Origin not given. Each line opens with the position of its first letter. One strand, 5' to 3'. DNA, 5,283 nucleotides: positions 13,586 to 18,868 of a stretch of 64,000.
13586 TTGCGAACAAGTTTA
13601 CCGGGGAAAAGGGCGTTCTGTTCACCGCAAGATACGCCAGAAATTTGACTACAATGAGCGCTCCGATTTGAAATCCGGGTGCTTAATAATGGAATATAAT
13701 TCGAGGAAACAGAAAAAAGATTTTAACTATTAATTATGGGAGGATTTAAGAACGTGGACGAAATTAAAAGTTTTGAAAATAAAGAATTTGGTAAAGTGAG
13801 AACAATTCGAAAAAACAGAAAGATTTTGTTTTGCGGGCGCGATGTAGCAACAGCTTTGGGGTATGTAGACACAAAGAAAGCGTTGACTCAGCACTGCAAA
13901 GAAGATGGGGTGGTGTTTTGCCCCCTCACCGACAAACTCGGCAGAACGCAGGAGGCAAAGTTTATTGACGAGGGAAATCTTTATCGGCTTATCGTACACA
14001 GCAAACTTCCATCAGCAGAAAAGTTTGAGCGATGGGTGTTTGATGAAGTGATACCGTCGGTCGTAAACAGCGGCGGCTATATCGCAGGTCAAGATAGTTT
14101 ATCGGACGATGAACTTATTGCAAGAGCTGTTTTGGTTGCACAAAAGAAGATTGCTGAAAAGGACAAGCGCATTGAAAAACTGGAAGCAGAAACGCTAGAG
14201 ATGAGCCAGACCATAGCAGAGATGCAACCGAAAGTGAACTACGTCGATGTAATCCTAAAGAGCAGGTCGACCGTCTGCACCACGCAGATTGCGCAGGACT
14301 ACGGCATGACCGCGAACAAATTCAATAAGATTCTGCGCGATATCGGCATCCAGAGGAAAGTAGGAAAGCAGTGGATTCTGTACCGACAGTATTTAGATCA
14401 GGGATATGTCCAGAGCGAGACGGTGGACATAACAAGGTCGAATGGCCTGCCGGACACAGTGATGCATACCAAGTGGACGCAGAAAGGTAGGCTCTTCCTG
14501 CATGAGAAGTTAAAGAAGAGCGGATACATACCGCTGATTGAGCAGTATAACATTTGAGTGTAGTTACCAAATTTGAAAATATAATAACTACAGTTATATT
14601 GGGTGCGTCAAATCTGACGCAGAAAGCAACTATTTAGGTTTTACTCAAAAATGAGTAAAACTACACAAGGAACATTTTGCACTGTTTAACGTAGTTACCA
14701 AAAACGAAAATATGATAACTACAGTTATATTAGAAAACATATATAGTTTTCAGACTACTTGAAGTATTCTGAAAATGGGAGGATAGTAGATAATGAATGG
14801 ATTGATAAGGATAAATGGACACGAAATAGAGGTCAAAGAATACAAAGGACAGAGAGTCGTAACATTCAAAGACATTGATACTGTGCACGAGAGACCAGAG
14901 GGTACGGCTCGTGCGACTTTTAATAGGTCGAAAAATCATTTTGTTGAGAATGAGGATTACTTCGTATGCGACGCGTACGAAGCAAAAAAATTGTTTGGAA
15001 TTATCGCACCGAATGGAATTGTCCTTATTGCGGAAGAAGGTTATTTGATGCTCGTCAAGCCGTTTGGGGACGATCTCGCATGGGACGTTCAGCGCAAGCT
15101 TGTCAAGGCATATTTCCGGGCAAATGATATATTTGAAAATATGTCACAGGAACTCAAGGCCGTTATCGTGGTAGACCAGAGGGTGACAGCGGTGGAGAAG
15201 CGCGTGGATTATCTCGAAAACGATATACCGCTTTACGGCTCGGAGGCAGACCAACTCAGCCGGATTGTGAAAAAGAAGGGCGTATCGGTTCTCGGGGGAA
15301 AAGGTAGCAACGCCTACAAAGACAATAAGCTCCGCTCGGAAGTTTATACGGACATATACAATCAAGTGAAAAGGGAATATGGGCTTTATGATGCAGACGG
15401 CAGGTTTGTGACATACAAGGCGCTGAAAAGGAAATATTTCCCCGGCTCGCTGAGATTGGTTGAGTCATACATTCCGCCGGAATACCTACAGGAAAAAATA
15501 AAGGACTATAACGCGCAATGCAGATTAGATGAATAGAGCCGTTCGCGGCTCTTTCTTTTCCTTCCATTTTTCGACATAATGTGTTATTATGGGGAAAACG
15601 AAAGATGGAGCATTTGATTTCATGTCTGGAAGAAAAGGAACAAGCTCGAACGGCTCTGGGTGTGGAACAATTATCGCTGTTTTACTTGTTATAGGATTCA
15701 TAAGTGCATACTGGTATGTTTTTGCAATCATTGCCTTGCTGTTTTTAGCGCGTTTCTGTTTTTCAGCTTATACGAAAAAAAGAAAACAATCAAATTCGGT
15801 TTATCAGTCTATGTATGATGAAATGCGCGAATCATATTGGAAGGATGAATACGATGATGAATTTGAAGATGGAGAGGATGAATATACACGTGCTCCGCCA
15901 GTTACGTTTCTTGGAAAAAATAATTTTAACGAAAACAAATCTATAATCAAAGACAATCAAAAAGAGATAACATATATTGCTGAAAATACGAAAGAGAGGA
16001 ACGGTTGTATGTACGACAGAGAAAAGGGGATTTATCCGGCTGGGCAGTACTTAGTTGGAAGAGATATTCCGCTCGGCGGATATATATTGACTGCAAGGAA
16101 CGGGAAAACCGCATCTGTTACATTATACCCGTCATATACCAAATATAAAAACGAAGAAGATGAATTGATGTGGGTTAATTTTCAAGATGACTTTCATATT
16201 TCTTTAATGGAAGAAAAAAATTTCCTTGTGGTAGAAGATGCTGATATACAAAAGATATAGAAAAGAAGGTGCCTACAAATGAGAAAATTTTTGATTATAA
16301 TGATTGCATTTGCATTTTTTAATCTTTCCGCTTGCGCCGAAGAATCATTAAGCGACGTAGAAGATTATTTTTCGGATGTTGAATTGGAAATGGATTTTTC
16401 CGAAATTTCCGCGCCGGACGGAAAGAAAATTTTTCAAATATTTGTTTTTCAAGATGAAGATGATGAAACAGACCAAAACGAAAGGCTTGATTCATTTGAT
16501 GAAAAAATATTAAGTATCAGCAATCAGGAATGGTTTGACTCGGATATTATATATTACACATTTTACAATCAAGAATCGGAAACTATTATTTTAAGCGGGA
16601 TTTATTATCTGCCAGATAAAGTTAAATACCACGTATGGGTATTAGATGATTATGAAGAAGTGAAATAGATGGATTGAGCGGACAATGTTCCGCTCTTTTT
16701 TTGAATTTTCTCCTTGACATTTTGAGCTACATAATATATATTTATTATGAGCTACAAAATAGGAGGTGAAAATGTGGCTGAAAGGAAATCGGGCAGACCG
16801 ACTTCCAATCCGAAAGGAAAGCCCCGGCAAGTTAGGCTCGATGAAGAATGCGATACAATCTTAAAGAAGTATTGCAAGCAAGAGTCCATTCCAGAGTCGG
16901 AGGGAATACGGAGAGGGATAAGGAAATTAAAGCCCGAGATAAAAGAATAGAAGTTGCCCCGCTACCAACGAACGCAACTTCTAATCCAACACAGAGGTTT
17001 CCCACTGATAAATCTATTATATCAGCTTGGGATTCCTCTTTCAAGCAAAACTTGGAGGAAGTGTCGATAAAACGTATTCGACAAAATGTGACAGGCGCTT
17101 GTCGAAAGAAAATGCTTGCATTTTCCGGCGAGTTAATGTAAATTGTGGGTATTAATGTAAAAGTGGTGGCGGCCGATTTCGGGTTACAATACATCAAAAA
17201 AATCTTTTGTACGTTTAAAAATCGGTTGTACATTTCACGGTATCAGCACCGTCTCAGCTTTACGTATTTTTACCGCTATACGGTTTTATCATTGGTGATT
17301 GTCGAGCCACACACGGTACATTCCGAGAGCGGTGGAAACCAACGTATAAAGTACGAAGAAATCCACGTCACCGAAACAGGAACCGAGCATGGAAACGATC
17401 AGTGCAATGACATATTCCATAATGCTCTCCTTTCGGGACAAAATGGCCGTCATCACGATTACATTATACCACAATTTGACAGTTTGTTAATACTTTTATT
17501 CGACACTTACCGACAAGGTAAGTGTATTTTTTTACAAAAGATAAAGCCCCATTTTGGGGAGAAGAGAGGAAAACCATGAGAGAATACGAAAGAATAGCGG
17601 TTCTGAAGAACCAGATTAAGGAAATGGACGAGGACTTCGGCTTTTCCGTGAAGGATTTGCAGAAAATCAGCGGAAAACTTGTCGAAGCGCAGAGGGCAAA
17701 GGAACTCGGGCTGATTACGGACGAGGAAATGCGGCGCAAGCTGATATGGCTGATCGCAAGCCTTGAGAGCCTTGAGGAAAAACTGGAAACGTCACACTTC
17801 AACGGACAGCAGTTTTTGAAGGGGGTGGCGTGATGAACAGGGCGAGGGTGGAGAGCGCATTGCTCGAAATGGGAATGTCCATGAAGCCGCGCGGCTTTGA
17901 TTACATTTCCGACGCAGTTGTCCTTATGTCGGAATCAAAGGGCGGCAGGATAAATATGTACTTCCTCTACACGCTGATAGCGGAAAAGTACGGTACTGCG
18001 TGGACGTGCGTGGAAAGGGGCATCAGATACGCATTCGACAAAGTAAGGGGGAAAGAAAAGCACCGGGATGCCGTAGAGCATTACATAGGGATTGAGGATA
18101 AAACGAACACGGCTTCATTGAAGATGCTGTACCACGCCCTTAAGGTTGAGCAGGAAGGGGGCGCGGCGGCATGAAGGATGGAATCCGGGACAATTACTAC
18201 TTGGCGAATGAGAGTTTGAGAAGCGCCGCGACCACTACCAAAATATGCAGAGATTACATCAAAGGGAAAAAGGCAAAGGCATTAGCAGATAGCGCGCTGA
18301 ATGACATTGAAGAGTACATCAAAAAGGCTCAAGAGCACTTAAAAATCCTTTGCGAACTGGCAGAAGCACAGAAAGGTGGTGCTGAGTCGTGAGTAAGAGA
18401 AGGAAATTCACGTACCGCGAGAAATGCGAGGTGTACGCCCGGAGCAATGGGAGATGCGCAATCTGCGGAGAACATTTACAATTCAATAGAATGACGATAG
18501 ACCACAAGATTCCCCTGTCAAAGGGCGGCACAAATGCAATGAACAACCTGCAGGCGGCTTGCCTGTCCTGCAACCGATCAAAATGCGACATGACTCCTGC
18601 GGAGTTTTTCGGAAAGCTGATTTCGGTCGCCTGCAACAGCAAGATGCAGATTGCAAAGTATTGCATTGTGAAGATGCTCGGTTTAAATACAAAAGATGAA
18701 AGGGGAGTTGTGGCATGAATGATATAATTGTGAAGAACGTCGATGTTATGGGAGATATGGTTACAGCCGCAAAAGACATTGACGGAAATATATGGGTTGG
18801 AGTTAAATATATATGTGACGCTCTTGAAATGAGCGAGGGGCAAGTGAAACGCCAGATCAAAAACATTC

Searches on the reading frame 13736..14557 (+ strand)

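Call 77: search_protein_families(library=phrogs, proteins=[window:13736-14557:+], max_evalue=0.00001)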
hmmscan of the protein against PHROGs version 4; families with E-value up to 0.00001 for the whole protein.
window:13736-14557:+ (273 aa): 15 families
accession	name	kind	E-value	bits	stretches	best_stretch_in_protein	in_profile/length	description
phrog_130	-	transcription regulation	1.4e-79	269.3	1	8-270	158-419/480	anti-repressor Ant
phrog_2899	-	transcription regulation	7.8e-39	134.9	1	8-175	5-171/263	anti-repressor Ant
phrog_63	-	transcription regulation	4.3e-35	122.9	1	136-270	234-366/431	anti-repressor Ant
phrog_463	-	transcription regulation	1.9e-31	110.5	1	8-185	3-179/250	anti-repressor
phrog_5060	-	transcription regulation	7.7e-27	95.7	1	20-205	16-210/224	anti-repressor Ant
phrog_25289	-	unknown function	2.6e-26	92.7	1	196-272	1-77/79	-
phrog_2593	-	transcription regulation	3e-26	93.7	1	16-167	25-187/255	anti-repressor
phrog_7940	-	unknown function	2.7e-22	80.5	1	10-177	4-165/252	-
phrog_2011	-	transcription regulation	5.1e-22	79.9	1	11-142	2-141/275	anti-repressor Ant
phrog_25722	-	unknown function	1.6e-19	71.2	1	10-128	6-120/150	-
phrog_245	-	transcription regulation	1.9e-18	68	1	12-132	45-157/319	anti-repressor Ant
phrog_2977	-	transcription regulation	4.6e-15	56.7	1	7-92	61-148/150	anti-repressor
phrog_9976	-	transcription regulation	9.3e-14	52.7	1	12-151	5-139/188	anti-repressor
phrog_9438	-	transcription regulation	4.7e-07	30.7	1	157-263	2-115/121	anti-repressor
phrog_34000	-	unknown function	3.3e-06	28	1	5-110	9-120/194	-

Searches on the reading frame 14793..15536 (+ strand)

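Call 72: search_protein_families(library=pfam, proteins=[window:14793-15536:+], max_evalue=0.001)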
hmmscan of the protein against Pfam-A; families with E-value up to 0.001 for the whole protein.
window:14793-15536:+ (247 aa): 2 families
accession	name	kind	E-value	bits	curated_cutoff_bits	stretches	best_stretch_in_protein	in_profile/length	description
PF10552.14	ORF6C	-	5.7e-25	87.9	22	1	119-236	4-114/114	ORF6C domain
PF10543.14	ORF6N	-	3.6e-11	43.6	27.8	1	14-89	3-85/86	ORF6N domain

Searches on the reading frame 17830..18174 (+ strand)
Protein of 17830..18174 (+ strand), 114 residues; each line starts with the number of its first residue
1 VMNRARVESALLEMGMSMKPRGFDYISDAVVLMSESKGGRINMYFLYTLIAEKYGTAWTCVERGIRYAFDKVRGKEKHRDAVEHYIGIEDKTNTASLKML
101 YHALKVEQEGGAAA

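Call 72: search_protein_families(library=pfam, proteins=[window:17830-18174:+], max_evalue=0.001)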
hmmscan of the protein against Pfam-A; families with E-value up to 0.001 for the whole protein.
window:17830-18174:+ (114 aa): 1 family
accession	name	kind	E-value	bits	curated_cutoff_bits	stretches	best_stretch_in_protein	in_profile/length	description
PF08769.17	Spo0A_C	-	2.2e-12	47.3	25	1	7-94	1-94/104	Sporulation initiation factor Spo0A C terminal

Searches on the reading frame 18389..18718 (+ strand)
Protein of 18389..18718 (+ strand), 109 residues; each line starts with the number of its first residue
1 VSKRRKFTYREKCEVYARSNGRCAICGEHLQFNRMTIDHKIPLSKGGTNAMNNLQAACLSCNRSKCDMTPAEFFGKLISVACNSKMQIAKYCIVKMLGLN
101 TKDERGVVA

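Call 72: search_protein_families(library=pfam, proteins=[window:18389-18718:+], max_evalue=0.001)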
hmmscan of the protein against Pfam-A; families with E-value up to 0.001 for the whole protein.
window:18389-18718:+ (109 aa): 3 families
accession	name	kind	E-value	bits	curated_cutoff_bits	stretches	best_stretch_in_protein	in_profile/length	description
PF14279.12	HNH_5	-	8.9e-13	48.4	27.5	1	23-73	1-51/56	HNH endonuclease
PF01844.29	HNH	-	1.3e-12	48.1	21.4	1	23-65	1-44/47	HNH endonuclease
PF13395.12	HNH_4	-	0.00013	22.3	22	1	26-70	4-53/54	HNH endonuclease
